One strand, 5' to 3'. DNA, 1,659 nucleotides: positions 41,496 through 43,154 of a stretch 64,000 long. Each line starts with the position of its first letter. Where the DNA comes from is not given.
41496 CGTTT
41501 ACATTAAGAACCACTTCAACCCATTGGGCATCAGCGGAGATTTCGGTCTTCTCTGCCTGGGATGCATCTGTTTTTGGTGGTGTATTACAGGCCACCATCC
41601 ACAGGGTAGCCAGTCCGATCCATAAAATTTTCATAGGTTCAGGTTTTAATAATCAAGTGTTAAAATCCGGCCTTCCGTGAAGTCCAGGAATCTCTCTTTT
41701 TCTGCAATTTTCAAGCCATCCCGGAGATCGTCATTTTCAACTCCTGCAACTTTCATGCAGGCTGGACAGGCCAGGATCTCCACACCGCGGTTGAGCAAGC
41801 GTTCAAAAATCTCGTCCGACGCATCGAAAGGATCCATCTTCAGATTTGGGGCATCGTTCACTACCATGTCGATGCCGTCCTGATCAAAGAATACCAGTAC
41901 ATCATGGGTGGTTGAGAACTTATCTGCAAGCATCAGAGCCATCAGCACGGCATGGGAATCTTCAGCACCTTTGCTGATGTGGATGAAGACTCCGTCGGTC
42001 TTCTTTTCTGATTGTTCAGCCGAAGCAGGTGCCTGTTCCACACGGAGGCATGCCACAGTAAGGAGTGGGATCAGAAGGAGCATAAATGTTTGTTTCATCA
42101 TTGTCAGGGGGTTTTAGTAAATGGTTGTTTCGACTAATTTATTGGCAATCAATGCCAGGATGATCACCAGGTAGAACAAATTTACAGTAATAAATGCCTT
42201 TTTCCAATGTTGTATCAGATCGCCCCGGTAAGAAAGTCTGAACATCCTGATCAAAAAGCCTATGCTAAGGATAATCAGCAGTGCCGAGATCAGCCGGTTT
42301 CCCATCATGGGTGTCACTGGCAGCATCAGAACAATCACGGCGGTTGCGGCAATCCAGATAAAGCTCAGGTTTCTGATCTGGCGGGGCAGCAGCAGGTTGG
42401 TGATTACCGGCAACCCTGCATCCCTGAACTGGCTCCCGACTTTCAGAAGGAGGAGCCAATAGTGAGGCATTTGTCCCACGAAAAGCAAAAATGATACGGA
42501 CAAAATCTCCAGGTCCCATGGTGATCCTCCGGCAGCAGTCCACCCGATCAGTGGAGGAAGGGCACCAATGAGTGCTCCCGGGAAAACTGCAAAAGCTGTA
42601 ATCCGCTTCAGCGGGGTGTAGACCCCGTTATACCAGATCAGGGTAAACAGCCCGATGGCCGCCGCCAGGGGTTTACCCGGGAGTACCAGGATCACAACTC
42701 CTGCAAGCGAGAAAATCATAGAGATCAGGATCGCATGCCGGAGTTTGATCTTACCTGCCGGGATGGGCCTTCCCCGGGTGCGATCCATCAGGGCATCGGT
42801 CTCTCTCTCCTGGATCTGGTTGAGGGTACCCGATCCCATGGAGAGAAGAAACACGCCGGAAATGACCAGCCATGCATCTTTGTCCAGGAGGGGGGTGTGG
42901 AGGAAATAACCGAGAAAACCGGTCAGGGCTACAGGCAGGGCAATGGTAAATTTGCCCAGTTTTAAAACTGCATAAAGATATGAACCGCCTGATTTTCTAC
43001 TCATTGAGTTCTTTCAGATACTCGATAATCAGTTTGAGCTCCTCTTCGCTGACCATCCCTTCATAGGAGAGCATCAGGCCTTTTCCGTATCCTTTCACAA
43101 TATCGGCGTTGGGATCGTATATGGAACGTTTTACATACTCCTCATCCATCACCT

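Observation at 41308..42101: Two exported CxxC lipoproteins (DsrE-fold with CPAC; HMA domain with CEGC) end the oxidase operon, a candidate new copper/thiol relay for CuA/CuB assembly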

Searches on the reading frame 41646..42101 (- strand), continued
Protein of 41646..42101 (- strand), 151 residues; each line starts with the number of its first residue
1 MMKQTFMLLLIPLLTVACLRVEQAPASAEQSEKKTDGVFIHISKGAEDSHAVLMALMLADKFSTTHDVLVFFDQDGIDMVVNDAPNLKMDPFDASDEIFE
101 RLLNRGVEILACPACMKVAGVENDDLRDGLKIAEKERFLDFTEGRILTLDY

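Call 87: search_solved_structures(query=A2, max_evalue=10, show_alignments=5)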
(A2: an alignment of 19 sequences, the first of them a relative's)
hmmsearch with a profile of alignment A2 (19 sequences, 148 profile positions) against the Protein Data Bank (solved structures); distinct sequences matched with E-value up to 10: 13.
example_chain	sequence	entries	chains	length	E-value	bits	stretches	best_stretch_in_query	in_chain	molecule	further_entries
3mc3_A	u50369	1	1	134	4.3e-07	32.7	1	21-139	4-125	DsrE/DsrF-like family protein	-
1l1s_A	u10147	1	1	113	0.00087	21.9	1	92-130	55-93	hypothetical protein MTH1491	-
2pd2_A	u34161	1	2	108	0.0014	21.3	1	67-130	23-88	Hypothetical protein ST0148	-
8uja_A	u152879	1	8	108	0.035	16.7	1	67-130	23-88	T33-fn10: engineered DrsE like sulfur reductase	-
3noy_A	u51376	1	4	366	0.12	15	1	65-114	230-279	4-hydroxy-3-methylbut-2-en-1-yl diphosphate synthase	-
1jx7_A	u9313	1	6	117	0.44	13.1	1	93-131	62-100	HYPOTHETICAL PROTEIN YCHN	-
2qs7_A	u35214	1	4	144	0.61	12.7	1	85-139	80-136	Uncharacterized protein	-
2wbt_A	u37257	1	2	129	0.65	12.6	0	90-115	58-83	B-129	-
5b7w_A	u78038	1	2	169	0.76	12.4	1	33-135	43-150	UPF0234 protein XC_3703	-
2v1c_A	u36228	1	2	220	0.78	12.3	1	79-123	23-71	RECOMBINATION PROTEIN RECR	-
1vdd_A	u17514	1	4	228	0.82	12.3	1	79-123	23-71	Recombination protein recR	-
3pnx_A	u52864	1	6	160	0.88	12.2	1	91-136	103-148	Putative sulfurtransferase dsrE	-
4jcv_A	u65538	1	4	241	1.2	11.7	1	81-123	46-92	Recombination protein RecR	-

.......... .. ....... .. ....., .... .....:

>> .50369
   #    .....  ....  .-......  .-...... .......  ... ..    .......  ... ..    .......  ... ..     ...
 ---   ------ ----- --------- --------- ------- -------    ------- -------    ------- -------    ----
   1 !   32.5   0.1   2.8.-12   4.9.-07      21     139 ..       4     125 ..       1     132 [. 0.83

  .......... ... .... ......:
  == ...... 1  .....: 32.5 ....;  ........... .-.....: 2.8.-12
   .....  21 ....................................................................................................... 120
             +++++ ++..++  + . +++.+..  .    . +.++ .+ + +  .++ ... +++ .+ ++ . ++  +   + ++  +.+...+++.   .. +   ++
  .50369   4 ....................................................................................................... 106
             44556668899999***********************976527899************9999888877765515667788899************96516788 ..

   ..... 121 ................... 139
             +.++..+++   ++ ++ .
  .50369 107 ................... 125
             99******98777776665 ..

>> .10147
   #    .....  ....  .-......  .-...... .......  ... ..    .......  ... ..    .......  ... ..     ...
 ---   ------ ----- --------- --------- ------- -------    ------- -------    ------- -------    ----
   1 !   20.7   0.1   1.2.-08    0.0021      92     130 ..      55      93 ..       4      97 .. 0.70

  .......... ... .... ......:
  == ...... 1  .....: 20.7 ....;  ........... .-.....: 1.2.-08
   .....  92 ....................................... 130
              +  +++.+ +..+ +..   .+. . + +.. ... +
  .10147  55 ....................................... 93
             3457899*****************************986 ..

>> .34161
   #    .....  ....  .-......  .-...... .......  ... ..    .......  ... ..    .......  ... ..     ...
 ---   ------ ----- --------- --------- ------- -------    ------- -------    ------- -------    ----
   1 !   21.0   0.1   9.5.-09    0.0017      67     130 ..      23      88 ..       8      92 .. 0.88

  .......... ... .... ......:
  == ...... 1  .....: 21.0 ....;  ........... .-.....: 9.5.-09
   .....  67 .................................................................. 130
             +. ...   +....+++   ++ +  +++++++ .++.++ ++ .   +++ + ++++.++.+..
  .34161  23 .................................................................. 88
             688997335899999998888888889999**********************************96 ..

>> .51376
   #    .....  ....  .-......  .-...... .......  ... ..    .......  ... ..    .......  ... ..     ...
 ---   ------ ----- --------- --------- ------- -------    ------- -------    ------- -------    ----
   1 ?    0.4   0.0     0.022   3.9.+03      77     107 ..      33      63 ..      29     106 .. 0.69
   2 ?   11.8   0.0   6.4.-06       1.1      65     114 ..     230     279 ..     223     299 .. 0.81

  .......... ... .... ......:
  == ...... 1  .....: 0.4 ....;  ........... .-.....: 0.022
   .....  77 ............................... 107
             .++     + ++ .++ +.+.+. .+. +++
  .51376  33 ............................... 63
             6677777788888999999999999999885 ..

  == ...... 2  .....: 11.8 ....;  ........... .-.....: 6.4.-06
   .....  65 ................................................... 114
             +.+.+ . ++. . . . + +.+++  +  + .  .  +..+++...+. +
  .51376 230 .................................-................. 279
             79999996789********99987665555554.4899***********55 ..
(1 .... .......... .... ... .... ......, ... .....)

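Call 93: search_protein_representatives(alignment_id=A4)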
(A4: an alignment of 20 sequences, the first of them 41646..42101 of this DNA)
Query: 20 sequences, 149 profile positions. Proteins with E-value up to 0.001 (for the whole library): 581; up to 1e-10: 243; up to 1e-30: 80. The best 150 are listed.
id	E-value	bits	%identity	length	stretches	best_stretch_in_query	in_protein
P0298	3.1e-57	208.4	-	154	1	1-149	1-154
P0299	9.1e-57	206.9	-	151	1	1-149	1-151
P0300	1.1e-55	203.4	-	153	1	1-149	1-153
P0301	1.9e-53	196.1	-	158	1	8-149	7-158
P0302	2.3e-52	192.6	-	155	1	15-149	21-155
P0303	2.4e-51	189.3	-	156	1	1-149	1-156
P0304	2.3e-50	186.1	-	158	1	1-149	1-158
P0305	1.4e-49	183.5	-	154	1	1-149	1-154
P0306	1.0e-48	180.8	-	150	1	3-149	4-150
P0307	2.2e-48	179.7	-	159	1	16-149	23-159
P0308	5.0e-47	175.3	-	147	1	1-149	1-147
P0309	1.9e-46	173.4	-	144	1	9-149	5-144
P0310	2.8e-46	172.9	-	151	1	7-149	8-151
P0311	1.1e-45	170.9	-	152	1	5-149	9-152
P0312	2.3e-44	166.7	-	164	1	29-149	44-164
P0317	5.4e-44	165.5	-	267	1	24-149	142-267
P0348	1.8e-36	141.0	-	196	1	22-113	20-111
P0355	2.8e-35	137.2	-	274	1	32-149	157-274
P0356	2.9e-35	137.1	-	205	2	29-149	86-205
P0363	2.1e-34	134.3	-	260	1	23-149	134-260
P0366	1.1e-33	132.0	-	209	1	30-149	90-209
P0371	1.1e-32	128.7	-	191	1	5-104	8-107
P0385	4.1e-28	113.9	-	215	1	27-149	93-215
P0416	5.3e-22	94.1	-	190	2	34-149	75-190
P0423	2.4e-21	91.9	-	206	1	9-83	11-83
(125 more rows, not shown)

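Call 94: search_protein_families(library=pfam, proteins=[P0317, P0355, P0363, P0356, P0366, P0385, P0348, P0371, P0423, P0416], max_evalue=0.01)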
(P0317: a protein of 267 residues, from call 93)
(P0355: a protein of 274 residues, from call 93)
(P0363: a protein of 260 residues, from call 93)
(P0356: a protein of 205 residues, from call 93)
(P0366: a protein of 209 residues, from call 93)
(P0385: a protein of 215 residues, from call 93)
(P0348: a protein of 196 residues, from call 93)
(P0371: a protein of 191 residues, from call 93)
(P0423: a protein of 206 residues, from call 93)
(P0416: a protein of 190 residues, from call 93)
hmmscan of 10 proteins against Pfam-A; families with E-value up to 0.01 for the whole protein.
P0317 (267 aa): 1 family
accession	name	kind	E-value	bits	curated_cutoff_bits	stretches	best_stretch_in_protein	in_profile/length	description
PF02635.20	DsrE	-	1.2e-06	29.1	22.7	1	155-249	4-98/116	DsrE/DsrF-like family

P0355 (274 aa): 2 families
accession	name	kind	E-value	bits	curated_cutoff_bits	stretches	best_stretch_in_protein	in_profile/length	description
PF04076.19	BOF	-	5.6e-05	23.6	25.8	1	56-120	27-91/103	Bacterial OB fold (BOF) protein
PF02635.20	DsrE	-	0.00066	20.3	22.7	1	162-266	4-108/116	DsrE/DsrF-like family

P0363 (260 aa): 2 families
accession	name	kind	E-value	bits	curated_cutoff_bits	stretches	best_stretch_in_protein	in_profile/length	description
PF02635.20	DsrE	-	3.6e-08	34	22.7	1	147-247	3-103/116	DsrE/DsrF-like family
PF04076.19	BOF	-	1.8e-06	28.4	25.8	1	36-110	22-96/103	Bacterial OB fold (BOF) protein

P0356 (205 aa): 1 family
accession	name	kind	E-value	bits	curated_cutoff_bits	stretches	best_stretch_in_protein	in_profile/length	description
PF02635.20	DsrE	-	3.4e-05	24.4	22.7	1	99-188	12-99/116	DsrE/DsrF-like family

P0366 (209 aa): 1 family
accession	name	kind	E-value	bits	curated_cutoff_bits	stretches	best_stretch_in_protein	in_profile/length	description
PF02635.20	DsrE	-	6.8e-05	23.5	22.7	1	97-199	4-106/116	DsrE/DsrF-like family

P0385 (215 aa): 1 family
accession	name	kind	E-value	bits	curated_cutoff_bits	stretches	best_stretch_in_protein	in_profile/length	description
PF02635.20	DsrE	-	1.2e-07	32.3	22.7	1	107-206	14-107/116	DsrE/DsrF-like family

P0348 (196 aa): 1 family
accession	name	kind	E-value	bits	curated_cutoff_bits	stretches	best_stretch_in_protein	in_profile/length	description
PF02635.20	DsrE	-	0.0035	17.9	22.7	1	34-108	3-77/116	DsrE/DsrF-like family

P0371 (191 aa): 2 families
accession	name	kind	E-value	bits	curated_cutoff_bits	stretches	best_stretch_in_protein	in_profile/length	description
PF08281.18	Sigma70_r4_2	-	0.00086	19.3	25.7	1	144-181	17-54/54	Sigma-70, region 4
PF00196.25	GerE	-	0.0083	16.2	23.5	0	149-182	13-46/57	Bacterial regulatory proteins, luxR family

P0423 (206 aa): 0 families

P0416 (190 aa): 1 family
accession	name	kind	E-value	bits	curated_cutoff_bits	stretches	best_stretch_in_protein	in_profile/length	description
PF02635.20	DsrE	-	0.0074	16.9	22.7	1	77-183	3-109/116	DsrE/DsrF-like family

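Call 98: search_protein_families(library=pfam, proteins=[L074:5678-6664:+, L074:6706-7248:+, L074:7252-7968:+, L074:8380-9378:+, L074:9408-9872:+, L074:9876-10364:+, L074:10482-10898:+], max_evalue=0.001)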
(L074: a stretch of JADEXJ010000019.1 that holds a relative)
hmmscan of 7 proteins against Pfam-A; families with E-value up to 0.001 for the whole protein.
L074:5678-6664:+ (328 aa): 2 families
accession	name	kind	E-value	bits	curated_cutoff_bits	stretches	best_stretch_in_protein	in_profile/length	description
PF01758.21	SBF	-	3.4e-26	92.6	24.3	1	41-225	2-190/191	Sodium Bile acid symporter family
PF13593.11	SBF_like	-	3.3e-20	73.1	25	1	53-295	47-291/313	SBF-like CPA transporter family (DUF4137)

L074:6706-7248:+ (180 aa): 1 family
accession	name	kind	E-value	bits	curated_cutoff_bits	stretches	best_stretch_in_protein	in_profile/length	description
PF09968.15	DUF2202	-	4.3e-05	23.8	22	1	52-107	4-58/162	Uncharacterized protein domain (DUF2202)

L074:7252-7968:+ (238 aa): 11 families
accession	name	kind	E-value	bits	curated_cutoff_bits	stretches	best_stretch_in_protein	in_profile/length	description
PF08241.18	Methyltransf_11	-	1.3e-21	77.5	21.2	1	53-148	1-95/95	Methyltransferase domain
PF13847.12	Methyltransf_31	-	3.3e-18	66.2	27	1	50-155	5-114/145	Methyltransferase domain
PF13649.12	Methyltransf_25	-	9.2e-18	65.2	27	1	52-144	1-97/97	Methyltransferase domain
PF13489.12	Methyltransf_23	-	8.9e-14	52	27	1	40-168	12-137/164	Methyltransferase domain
PF01209.24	Ubie_methyltran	-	1.4e-13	51.2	20.1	1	74-151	77-154/233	ubiE/COQ5 methyltransferase family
PF08242.18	Methyltransf_12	-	1.8e-11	45.1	30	1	53-145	1-97/98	Methyltransferase domain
PF05148.21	Methyltransf_8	-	6.2e-06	26.7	27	1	105-150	114-158/219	Hypothetical methyltransferase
PF02527.21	GidB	-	0.00018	21.3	27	1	46-150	46-148/184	rRNA small subunit methyltransferase G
PF20922.3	Anamorsin_N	-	0.0002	21.5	27.1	1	107-158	45-97/163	Anamorsin, N-terminal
PF02390.23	Methyltransf_4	-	0.00029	20.8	24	0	50-105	3-61/173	Putative methyltransferase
PF06080.18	DUF938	-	0.00035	20.9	27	1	42-146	19-135/202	Protein of unknown function (DUF938)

L074:8380-9378:+ (332 aa): 4 families
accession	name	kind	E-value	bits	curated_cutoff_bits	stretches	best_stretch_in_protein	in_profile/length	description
PF07992.20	Pyr_redox_2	-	7e-19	68.8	26.1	1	16-303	1-291/291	Pyridine nucleotide-disulphide oxidoreductase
PF13738.12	Pyr_redox_3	-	1.1e-07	31.9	30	0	19-51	1-34/305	Pyridine nucleotide-disulphide oxidoreductase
PF00890.30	FAD_binding_2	-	2.6e-05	24.1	20.4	1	17-55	1-42/414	FAD binding domain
PF13450.12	NAD_binding_8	-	0.00046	20.8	21.9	1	21-55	2-36/68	NAD(P)-binding Rossmann-like domain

L074:9408-9872:+ (154 aa): 1 family
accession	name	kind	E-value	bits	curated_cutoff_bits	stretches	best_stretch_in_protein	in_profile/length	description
PF00582.32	Usp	-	7.9e-31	107.9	24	1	3-152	2-141/141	Universal stress protein family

L074:9876-10364:+ (162 aa): 1 family
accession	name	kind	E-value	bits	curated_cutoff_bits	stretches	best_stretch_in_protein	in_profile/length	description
PF00581.25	Rhodanese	-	1.3e-19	70.9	22.2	1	69-156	5-102/102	Rhodanese-like domain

L074:10482-10898:+ (138 aa): 1 family
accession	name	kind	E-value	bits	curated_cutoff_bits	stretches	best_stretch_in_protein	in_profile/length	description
PF04143.19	Sulf_transp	-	7.8e-08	32.7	27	1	35-128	218-309/310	Sulphur transport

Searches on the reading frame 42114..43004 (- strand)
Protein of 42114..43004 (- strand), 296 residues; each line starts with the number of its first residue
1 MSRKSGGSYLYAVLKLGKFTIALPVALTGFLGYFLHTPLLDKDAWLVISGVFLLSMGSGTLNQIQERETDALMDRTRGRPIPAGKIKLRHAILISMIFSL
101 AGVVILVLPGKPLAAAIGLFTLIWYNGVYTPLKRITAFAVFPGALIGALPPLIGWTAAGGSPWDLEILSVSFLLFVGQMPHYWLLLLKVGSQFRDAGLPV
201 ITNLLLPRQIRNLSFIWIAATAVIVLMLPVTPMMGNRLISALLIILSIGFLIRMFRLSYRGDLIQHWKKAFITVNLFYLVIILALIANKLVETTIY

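Call 3: search_protein_families(library=pfam, proteins=[window:42114-43004:-], max_evalue=1)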
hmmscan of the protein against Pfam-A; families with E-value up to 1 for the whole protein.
window:42114-43004:- (296 aa): 1 family
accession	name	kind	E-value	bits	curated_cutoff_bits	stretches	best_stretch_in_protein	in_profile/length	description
PF01040.23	UbiA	-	5.4e-38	131.1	34.2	1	27-272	3-247/250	UbiA prenyltransferase family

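Call 4: search_protein_families(library=ncbifam, proteins=[window:42114-43004:-], max_evalue=1)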
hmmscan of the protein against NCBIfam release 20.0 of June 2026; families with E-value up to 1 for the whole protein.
window:42114-43004:- (296 aa): 21 families
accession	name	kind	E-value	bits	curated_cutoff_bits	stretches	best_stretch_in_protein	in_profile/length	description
TIGR01473.1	cyoE_ctaB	equivalog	1.6e-44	152.8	210.3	1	13-286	3-277/281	heme o synthase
NF003349.0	PRK04375.1-2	equivalog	4.1e-34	118.2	246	1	46-290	63-311/318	heme o synthase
NF003348.0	PRK04375.1-1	equivalog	6.3e-26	91.4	285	1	46-286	38-279/292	heme o synthase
NF009524.0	PRK12886.1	equivalog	8.5e-14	51.6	387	1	13-294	14-289/291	prenyltransferase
TIGR01474.1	ubiA_proteo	equivalog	3e-10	40.1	275.45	1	46-286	45-278/282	4-hydroxybenzoate octaprenyltransferase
TIGR01475.1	ubiA_other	subfamily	3.3e-10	39.9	180.8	1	15-287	10-277/282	UbiA-like polyprenyltransferase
NF009523.0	PRK12884.1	equivalog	9.7e-09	34.8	269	1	10-117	4-109/279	prenyltransferase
NF009521.0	PRK12882.1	equivalog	6.1e-08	32.2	296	1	12-125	7-122/280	geranylgeranylglycerol-phosphate geranylgeranyltransferase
NF009517.0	PRK12876.1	equivalog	8.9e-06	25.3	419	1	52-174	56-177/300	prenyltransferase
NF009526.0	PRK12888.1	equivalog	1e-05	25.1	364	1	57-285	67-289/301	4-hydroxybenzoate octaprenyltransferase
NF009514.0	PRK12873.1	equivalog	1.3e-05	24.7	246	1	47-161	52-168/297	4-hydroxybenzoate polyprenyltransferase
NF005742.0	PRK07566.1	equivalog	1.4e-05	24.4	313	1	46-126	71-150/315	chlorophyll synthase ChlG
NF009609.0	PRK13106.1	equivalog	4.2e-05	23.1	349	1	14-291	22-297/301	prenyltransferase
TIGR01476.1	chlor_syn_BchG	subfamily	6.6e-05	22.5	212.3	1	49-278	46-271/283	(bacterio)chlorophyll synthase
NF045897.1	SCO3242_trans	equivalog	7.4e-05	22.5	260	1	43-124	33-113/287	SCO3242 family prenyltransferase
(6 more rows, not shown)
